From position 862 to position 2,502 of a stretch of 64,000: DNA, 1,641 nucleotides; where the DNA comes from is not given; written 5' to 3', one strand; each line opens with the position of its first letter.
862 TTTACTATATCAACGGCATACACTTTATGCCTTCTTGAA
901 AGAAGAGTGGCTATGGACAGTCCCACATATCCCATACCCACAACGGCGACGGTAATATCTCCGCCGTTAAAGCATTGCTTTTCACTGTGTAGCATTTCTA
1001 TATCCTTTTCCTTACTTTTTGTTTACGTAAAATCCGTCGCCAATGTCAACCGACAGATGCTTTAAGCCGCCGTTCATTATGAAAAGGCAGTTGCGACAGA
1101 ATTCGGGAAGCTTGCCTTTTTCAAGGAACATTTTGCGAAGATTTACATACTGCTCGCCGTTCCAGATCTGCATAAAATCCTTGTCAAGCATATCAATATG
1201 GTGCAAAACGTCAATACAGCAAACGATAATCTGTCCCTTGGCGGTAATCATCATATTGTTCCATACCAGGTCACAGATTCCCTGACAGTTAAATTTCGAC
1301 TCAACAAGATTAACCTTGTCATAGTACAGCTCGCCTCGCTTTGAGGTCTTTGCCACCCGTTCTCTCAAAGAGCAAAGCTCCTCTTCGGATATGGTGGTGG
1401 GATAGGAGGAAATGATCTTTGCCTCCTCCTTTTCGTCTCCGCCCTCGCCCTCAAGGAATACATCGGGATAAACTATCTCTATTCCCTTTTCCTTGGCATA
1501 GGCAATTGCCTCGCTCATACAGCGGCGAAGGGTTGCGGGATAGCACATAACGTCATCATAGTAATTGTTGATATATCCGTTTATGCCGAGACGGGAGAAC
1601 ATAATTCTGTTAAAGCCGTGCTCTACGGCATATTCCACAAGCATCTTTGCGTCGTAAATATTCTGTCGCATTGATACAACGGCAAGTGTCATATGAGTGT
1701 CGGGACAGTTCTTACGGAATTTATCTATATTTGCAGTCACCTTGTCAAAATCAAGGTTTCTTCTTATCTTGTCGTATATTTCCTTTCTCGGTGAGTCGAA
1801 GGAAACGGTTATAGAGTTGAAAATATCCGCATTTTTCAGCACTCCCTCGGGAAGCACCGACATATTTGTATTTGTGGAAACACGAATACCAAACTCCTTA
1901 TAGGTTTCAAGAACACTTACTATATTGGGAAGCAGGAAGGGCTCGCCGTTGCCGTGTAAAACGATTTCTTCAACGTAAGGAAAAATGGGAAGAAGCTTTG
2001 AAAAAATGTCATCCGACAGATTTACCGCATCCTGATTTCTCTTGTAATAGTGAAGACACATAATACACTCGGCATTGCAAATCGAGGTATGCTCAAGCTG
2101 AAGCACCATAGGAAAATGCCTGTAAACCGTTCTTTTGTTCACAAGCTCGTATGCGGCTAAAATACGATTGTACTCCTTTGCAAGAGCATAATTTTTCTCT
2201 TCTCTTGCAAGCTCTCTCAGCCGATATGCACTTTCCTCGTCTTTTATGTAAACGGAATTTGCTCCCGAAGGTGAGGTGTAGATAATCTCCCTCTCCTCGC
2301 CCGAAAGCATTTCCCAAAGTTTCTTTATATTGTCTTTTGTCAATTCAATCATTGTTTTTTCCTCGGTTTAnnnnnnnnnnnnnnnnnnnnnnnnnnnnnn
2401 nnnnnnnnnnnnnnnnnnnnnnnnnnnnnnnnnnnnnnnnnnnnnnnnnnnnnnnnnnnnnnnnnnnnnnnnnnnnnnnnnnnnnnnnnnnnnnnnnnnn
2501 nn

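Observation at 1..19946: Seventeen-gene single-promoter operon in which eight genes are radical-SAM enzymes embedded in glycan/polyprenyl chemistry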

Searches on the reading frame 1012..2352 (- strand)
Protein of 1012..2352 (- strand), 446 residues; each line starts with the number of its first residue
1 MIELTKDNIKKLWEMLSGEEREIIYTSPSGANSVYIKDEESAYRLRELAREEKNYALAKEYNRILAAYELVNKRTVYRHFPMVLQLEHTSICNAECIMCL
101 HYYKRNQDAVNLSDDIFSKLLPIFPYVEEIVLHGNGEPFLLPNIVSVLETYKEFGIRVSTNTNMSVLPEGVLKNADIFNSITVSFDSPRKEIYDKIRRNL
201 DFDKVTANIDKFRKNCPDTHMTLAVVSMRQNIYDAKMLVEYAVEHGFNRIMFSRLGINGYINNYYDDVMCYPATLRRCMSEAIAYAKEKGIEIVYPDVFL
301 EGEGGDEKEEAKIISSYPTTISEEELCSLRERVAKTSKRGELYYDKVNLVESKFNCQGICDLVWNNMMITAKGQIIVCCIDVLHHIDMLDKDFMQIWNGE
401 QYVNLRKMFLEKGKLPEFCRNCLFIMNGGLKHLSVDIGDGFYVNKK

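Call 3: search_protein_families(library=pfam, proteins=[window:1012-2352:-], max_evalue=0.01)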
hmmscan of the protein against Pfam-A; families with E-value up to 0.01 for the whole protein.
window:1012-2352:- (446 aa): 2 families
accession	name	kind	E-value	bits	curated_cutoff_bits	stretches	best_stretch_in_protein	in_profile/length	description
PF04055.27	Radical_SAM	-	5.2e-15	56.4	29.5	1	87-223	2-147/166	Radical SAM superfamily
PF13186.11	SPASM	-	6.4e-10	39.6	21.5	1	360-422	1-66/67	Iron-sulfur cluster-binding domain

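Call 7: search_protein_families(library=ncbifam, proteins=[window:1012-2352:-], max_evalue=0.001)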
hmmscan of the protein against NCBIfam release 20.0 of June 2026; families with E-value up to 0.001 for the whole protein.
window:1012-2352:- (446 aa): 27 families (the best 25 are shown)
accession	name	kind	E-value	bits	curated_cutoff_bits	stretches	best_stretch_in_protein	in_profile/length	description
NF033640.1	N_Twi_rSAM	subfamily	1e-28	100.6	170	2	50-255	81-310/398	twitch domain-containing radical SAM protein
TIGR04317.1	W_rSAM_matur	equivalog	1.5e-21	76.9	380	1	84-272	6-198/349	tungsten cofactor oxidoreductase radical SAM maturase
TIGR04311.1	rSAM_Geo_metal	subfamily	9.3e-21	74.3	400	1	80-293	1-225/423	radical SAM/SPASM family putative metalloenzyme maturase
NF038283.1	viperin_w_prok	equivalog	1.1e-11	44.4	180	1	88-231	8-166/281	viperin family antiviral radical SAM protein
TIGR04303.1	GeoRSP_rSAM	equivalog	2.3e-10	40.6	400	1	91-294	11-217/325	GeoRSP system radical SAM/SPASM protein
TIGR02668.1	moaA_archaeal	equivalog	3.8e-09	35.9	325.25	1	84-244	12-175/303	GTP 3',8-cyclase MoaA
TIGR03977.1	rSAM_pair_HxsC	equivalog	4e-09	35.8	267.9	1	86-293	29-243/292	His-Xaa-Ser system radical SAM maturase HxsC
NF001199.0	PRK00164.2-1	equivalog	6e-09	35.5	231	1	84-244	14-177/308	GTP 3',8-cyclase MoaA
TIGR04466.1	rSAM_BlsE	equivalog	6.5e-09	35.7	400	1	90-199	11-120/327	cytosylglucuronate decarboxylase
TIGR04321.1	spiroSPASM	subfamily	1.2e-08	34.1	250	1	41-250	196-413/510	spiro-SPASM protein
TIGR04250.1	SCM_rSAM_ScmE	equivalog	1.9e-08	33.6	400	1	82-244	3-167/358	SynChlorMet cassette radical SAM/SPASM protein ScmE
TIGR04545.1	rSAM_ahbD_hemeb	equivalog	1e-07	31.7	500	1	86-246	4-166/339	heme b synthase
TIGR03962.1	mycofact_rSAM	equivalog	1.2e-07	31.3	265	1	80-268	10-198/339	mycofactocin radical SAM maturase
NF038332.1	rSAM_rare_HxsC4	exception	1.8e-07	30.6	500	1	88-273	20-212/335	radical SAM protein HxsC4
TIGR04347.1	pseudo_SAM_Halo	equivalog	5.3e-07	29.2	525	1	84-262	40-219/390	TIGR04347 family pseudo-SAM/SPASM protein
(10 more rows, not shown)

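Call 13: find_encoding_contigs(protein=window:1012-2352:-, flank=10000, max_places=6)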
Protein window:1012-2352:- (446 aa): no gene with exactly this product is on record in the collection.

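Call 17: find_homologous_proteins(query=window:1012-2352:-, max_evalue=1e-30)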
Query window:1012-2352:- (446 aa): 30 proteins with E <= 1e-30 among 6293 candidates.
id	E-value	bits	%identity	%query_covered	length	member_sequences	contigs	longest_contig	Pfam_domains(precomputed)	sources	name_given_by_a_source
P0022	0.0e+0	1016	100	100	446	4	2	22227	PF13186.12,PF04055.28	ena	-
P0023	6.7e-252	854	82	100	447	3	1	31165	PF13186.12,PF04055.28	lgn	-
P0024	2.7e-201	687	68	100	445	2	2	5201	PF13186.12,PF04055.28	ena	-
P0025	4.6e-201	686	70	93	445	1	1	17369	PF13186.12,PF04055.28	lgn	-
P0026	2.9e-199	681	67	100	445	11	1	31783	PF13186.12,PF04055.28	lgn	-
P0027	2.5e-198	677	66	100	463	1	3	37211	PF13186.12,PF04055.28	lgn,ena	-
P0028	3.1e-192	657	64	100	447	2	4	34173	PF13186.12,PF04055.28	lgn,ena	-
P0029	9.3e-192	656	65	100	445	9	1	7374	PF13186.12,PF04055.28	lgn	-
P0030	6.6e-181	620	60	100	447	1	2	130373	PF13186.12,PF04055.28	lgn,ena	-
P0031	9.3e-178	610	59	99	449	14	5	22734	PF13186.12,PF04055.28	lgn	-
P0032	1.1e-167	576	61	93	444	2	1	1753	PF13186.12,PF04055.28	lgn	-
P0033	5.5e-115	403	47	89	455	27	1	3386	PF13186.12,PF04055.28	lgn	-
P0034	1.9e-68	249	35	89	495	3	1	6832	PF13186.12,PF04055.28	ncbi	-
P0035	1.5e-66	243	35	86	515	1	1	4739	PF13186.12,PF04055.28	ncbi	-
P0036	1.1e-63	234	32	91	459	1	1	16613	PF13186.12,PF04055.28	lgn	-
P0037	1.0e-62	231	32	93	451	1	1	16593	PF13186.12,PF04055.28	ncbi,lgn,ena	-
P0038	1.2e-62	230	32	88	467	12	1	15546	PF13186.12,PF04055.28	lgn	-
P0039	5.2e-62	228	32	86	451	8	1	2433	PF04055.28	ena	-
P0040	7.7e-62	228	33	82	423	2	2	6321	PF13186.12,PF04055.28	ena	-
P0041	1.2e-61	227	34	86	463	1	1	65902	PF13186.12,PF04055.28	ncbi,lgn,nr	ncbi:MAG: SPASM domain-containing protein [Schaedlerella sp.]|nr:SPASM domain-containing protein [Sc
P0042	2.2e-60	223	36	87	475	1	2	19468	PF13186.12,PF04055.28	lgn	-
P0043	4.7e-60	222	34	79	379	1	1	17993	PF13186.12,PF04055.28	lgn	-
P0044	7.2e-59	218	31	92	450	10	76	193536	PF13186.12,PF04055.28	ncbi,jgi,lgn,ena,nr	ncbi:MAG: radical SAM protein [Lachnospiraceae bacterium]|jgi:MoaA/NifB/PqqE/SkfB family radical SAM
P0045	1.7e-57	213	33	89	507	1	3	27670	PF13186.12,PF04055.28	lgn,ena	-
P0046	2.4e-57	213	32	88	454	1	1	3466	PF13186.12,PF04055.28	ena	-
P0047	2.5e-57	213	33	87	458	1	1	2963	PF13186.12,PF04055.28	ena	-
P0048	1.2e-56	211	32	91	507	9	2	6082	PF13186.12,PF04055.28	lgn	-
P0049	1.4e-56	210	32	87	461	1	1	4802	PF13186.12,PF04055.28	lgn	-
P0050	3.4e-56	209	32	87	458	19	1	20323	PF13186.12,PF04055.28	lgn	-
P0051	4.5e-53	199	33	78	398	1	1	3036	PF13186.12,PF04055.28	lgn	-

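Call 18: find_encoding_contigs(protein=P0022, flank=10000, max_places=2)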
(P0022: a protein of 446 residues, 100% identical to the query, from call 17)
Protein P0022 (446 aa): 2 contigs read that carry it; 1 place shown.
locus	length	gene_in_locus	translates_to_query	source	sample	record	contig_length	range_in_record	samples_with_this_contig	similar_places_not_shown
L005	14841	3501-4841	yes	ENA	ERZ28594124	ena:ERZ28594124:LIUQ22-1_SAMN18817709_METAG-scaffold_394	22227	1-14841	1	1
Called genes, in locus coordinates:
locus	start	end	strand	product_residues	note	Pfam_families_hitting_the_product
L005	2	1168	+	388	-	?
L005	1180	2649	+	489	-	PF04055:Radical_SAM, PF13186:SPASM (weak)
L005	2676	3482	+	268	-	PF04055:Radical_SAM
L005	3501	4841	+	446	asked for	PF04055:Radical_SAM, PF13186:SPASM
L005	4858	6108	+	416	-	PF01210:NAD_Gly3P_dh_N, PF03721:UDPG_MGDP_dh_N, PF00984:UDPG_MGDP_dh, PF03720:UDPG_MGDP_dh_C (weak)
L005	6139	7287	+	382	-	PF00535:Glycos_transf_2, PF10111:Glyco_tranf_2_2, PF13641:Glyco_tranf_2_3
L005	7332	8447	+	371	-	PF00535:Glycos_transf_2, PF10111:Glyco_tranf_2_2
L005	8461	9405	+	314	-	PF01073:3Beta_HSD, PF01370:Epimerase, PF02719:Polysacc_synt_2 (faint), PF07993:NAD_binding_4 (faint), PF16363:GDP_Man_Dehyd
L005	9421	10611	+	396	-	-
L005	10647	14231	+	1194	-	PF00501:AMP-binding, PF00550:PP-binding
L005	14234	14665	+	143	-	PF11391:DUF2798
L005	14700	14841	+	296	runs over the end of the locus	PF00070:Pyr_redox (faint), PF00890:FAD_binding_2 (weak), PF01266:DAO (weak), PF01494:FAD_binding_3, PF03486:HI0933_like (weak), PF07992:Pyr_redox_2 (faint), PF12831:FAD_oxidored (weak), PF13450:NAD_binding_8 (weak)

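Call 19: find_encoding_contigs(protein=P0030, flank=10000, max_places=1)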
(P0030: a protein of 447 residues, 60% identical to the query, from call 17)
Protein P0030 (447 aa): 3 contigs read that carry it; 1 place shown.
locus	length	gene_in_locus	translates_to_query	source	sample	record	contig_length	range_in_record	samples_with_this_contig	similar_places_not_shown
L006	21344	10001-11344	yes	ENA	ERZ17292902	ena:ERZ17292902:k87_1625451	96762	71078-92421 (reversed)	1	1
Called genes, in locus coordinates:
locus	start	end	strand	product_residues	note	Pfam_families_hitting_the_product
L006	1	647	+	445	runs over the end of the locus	PF02811:PHP (weak)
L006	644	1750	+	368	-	PF04055:Radical_SAM, PF13186:SPASM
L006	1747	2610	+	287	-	PF00535:Glycos_transf_2, PF10111:Glyco_tranf_2_2, PF13641:Glyco_tranf_2_3, PF13632:Glyco_trans_2_3 (weak)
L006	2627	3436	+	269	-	PF13271:DUF4062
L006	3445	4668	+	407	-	PF00535:Glycos_transf_2, PF10111:Glyco_tranf_2_2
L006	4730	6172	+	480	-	-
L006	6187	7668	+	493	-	PF00733:Asn_synthase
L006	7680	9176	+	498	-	PF04055:Radical_SAM, PF13186:SPASM (weak)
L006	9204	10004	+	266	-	PF04055:Radical_SAM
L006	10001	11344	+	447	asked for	PF04055:Radical_SAM, PF13186:SPASM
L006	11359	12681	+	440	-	PF03446:NAD_binding_2 (faint), PF03721:UDPG_MGDP_dh_N, PF00984:UDPG_MGDP_dh, PF03720:UDPG_MGDP_dh_C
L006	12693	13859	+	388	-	PF00535:Glycos_transf_2, PF10111:Glyco_tranf_2_2, PF13641:Glyco_tranf_2_3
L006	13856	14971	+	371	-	PF00535:Glycos_transf_2, PF10111:Glyco_tranf_2_2 (weak), PF13641:Glyco_tranf_2_3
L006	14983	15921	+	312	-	PF01073:3Beta_HSD, PF01370:Epimerase, PF07993:NAD_binding_4 (faint), PF16363:GDP_Man_Dehyd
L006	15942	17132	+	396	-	-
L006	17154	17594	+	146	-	PF11391:DUF2798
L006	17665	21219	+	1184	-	PF22624:AASDHPPT_N (faint), PF00501:AMP-binding, PF00550:PP-binding (weak)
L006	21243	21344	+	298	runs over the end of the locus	PF00348:polyprenyl_synt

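Call 21: find_related_loci(query=A1, collection=genome_contigs, flank=10000)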
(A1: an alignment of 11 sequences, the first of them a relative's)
Query A1 (446 aa) in genome_contigs; peptide patterns used: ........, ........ (x = any residue, [..] = any of these).
47 stretches matched a pattern; 24 encode a relative of the query (tblastn E <= 1e-3); 23 distinct loci.
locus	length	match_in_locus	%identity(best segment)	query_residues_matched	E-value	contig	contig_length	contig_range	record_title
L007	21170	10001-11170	48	51-446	4e-122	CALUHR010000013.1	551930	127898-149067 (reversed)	MAG: Candidatus Methanomethylophilaceae archaeon isolate E16__bin99 genome assembly, contig: E16__k127_4784375, whole ge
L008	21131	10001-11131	37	52-422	4e-72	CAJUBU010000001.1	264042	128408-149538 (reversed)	MAG TPA_asm: uncultured Lachnospira sp. isolate MGBC129270 genome assembly, contig: MGBC129270.1, whole genome shotgun s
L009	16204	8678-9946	35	47-446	2e-66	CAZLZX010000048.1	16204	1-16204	MAG TPA_asm: uncultured Eubacterium sp. isolate SRP222994_co1_139 genome assembly, contig: NODE_7485_length_16204_cov_4.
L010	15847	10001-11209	35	40-436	3e-74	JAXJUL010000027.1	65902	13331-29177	MAG: Schaedlerella sp. isolate DOME_MAG_503 503_C0108_k141_522323, whole genome shotgun sequence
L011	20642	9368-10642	31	16-435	2e-62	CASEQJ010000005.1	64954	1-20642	uncultured Olsenella sp. isolate A67_L2_327327_idba_bin.120 genome assembly, contig: A67_L2_327327_idba_bin.120.fa_scaff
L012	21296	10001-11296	34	30-438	3e-72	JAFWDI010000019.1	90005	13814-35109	MAG: Lachnospiraceae bacterium isolate RGIG5636 Sheep_Duodenum-3__c313, whole genome shotgun sequence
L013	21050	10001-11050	33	49-434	5e-59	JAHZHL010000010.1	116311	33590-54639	MAG: Bacillota bacterium isolate HRGM_Genome_3279 HRGM_Genome_3279_10, whole genome shotgun sequence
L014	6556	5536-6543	32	30-361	1e-46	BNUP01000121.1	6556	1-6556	Fibrobacterales bacterium MS499-38 DNA, sequence121, whole genome shotgun sequence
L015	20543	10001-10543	31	58-231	2e-17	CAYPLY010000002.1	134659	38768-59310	MAG TPA_asm: Candidatus Woesearchaeota archaeon isolate binchicken_co22_156 genome assembly, contig: NODE_113_length_134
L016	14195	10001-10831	32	78-422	1e-15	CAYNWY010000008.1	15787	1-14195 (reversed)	MAG TPA_asm: Candidatus Woesearchaeota archaeon isolate binchicken_co387_31 genome assembly, contig: NODE_4316_length_15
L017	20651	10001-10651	31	42-232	3e-15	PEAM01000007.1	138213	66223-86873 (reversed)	MAG: Magnetococcales bacterium isolate ER1bin7 scaffold28, whole genome shotgun sequence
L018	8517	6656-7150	30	76-232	3e-14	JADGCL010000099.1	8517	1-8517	MAG: Magnetococcales bacterium isolate nWRX3bin10 nWRX3_bin10_NODE_99_length_8517_cov_3.963957, whole genome shotgun seq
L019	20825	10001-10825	28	80-422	5e-13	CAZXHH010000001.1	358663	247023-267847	MAG TPA_asm: Candidatus Woesearchaeota archaeon isolate SRP220891_co1_51 genome assembly, contig: NODE_15_length_358663_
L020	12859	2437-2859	31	80-214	1e-11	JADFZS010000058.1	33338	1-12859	MAG: Magnetococcales bacterium isolate nJSWbin1 nJSW_bin1_NODE_58_length_33338_cov_5.389074, whole genome shotgun sequen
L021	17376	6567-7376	31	82-423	1e-10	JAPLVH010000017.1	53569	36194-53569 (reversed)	MAG: Candidatus Berkelbacteria bacterium isolate LacPavin_0419_WC90_MAG_42_9 LacPavin_0419_WC90_scaffold_197853, whole g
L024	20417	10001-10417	27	80-212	1e-9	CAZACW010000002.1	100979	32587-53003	MAG TPA_asm: uncultured Planctomycetales bacterium isolate SRP273308_co1_408 genome assembly, contig: NODE_213_length_10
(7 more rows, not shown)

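Call 29: search_solved_structures(query=window:1012-2352:-, max_evalue=0.01)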
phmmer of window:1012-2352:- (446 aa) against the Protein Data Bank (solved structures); distinct sequences matched with E-value up to 0.01: 2.
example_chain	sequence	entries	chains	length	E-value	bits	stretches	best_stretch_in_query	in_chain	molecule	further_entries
7vob_C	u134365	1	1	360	0.00027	23.2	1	89-199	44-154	Cytosylglucuronate decarboxylase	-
7voc_C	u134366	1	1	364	0.00028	23.1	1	89-199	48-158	Cytosylglucuronate decarboxylase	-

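Call 33: search_protein_families(library=pfam, proteins=[L005:9421-10611:+, L005:10647-14231:+, L006:4730-6172:+, L008:1756-2307:+, L008:3319-4161:+, L008:4161-4922:+, L008:9062-9853:+, L008:11198-12112:+, L008:16011-17276:+], max_evalue=0.01)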
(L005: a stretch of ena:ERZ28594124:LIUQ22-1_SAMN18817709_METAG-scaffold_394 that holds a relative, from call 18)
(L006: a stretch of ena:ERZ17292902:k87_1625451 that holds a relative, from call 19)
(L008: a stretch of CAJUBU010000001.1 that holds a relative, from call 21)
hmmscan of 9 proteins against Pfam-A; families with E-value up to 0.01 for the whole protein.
L005:9421-10611:+ (396 aa): 0 families

L005:10647-14231:+ (1194 aa): 2 families
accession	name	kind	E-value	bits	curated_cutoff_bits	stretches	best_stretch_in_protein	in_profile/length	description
PF00501.34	AMP-binding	-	1.5e-71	241.7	29.9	1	200-557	2-383/384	AMP-binding enzyme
PF00550.31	PP-binding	-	1.5e-08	35.2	20.8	1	706-766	2-65/67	Phosphopantetheine attachment site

L006:4730-6172:+ (480 aa): 2 families
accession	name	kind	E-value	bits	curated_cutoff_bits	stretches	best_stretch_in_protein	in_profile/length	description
PF07581.17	Glug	-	0.0001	22.9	20.5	0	411-435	2-27/28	The GLUG motif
PF05342.19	Peptidase_M26_N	-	0.0066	16.1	27.7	0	172-282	139-250/250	M26 IgA1-specific Metallo-endopeptidase N-terminal region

L008:1756-2307:+ (183 aa): 2 families
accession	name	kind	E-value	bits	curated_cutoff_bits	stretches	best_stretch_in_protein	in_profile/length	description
PF00293.34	NUDIX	-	1.1e-17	64.8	21.1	1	41-163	2-128/134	NUDIX domain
PF14815.12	NUDIX_4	-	0.00013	22.2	35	1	48-156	4-100/113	NUDIX domain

L008:3319-4161:+ (280 aa): 1 family
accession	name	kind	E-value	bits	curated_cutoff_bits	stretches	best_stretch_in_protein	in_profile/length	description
PF01136.24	Peptidase_U32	-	1.9e-24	86.7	22.4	1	82-263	8-202/233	Peptidase family U32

L008:4161-4922:+ (253 aa): 0 families

L008:9062-9853:+ (263 aa): 0 families

L008:11198-12112:+ (304 aa): 4 families
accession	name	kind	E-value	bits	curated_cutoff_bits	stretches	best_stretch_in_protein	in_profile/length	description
PF01636.29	APH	-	1.8e-15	57.8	23.2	1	74-221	57-215/239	Phosphotransferase enzyme family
PF02958.26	EcKL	-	3.2e-05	23.8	22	1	160-237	200-283/294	Ecdysteroid kinase-like family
PF19974.5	TCAD9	-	0.0011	18.6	40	1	159-208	284-329/429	Ternary complex associated domain 9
PF01163.29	RIO1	-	0.0023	18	22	1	171-200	120-148/187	RIO domain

L008:16011-17276:+ (421 aa): 0 families
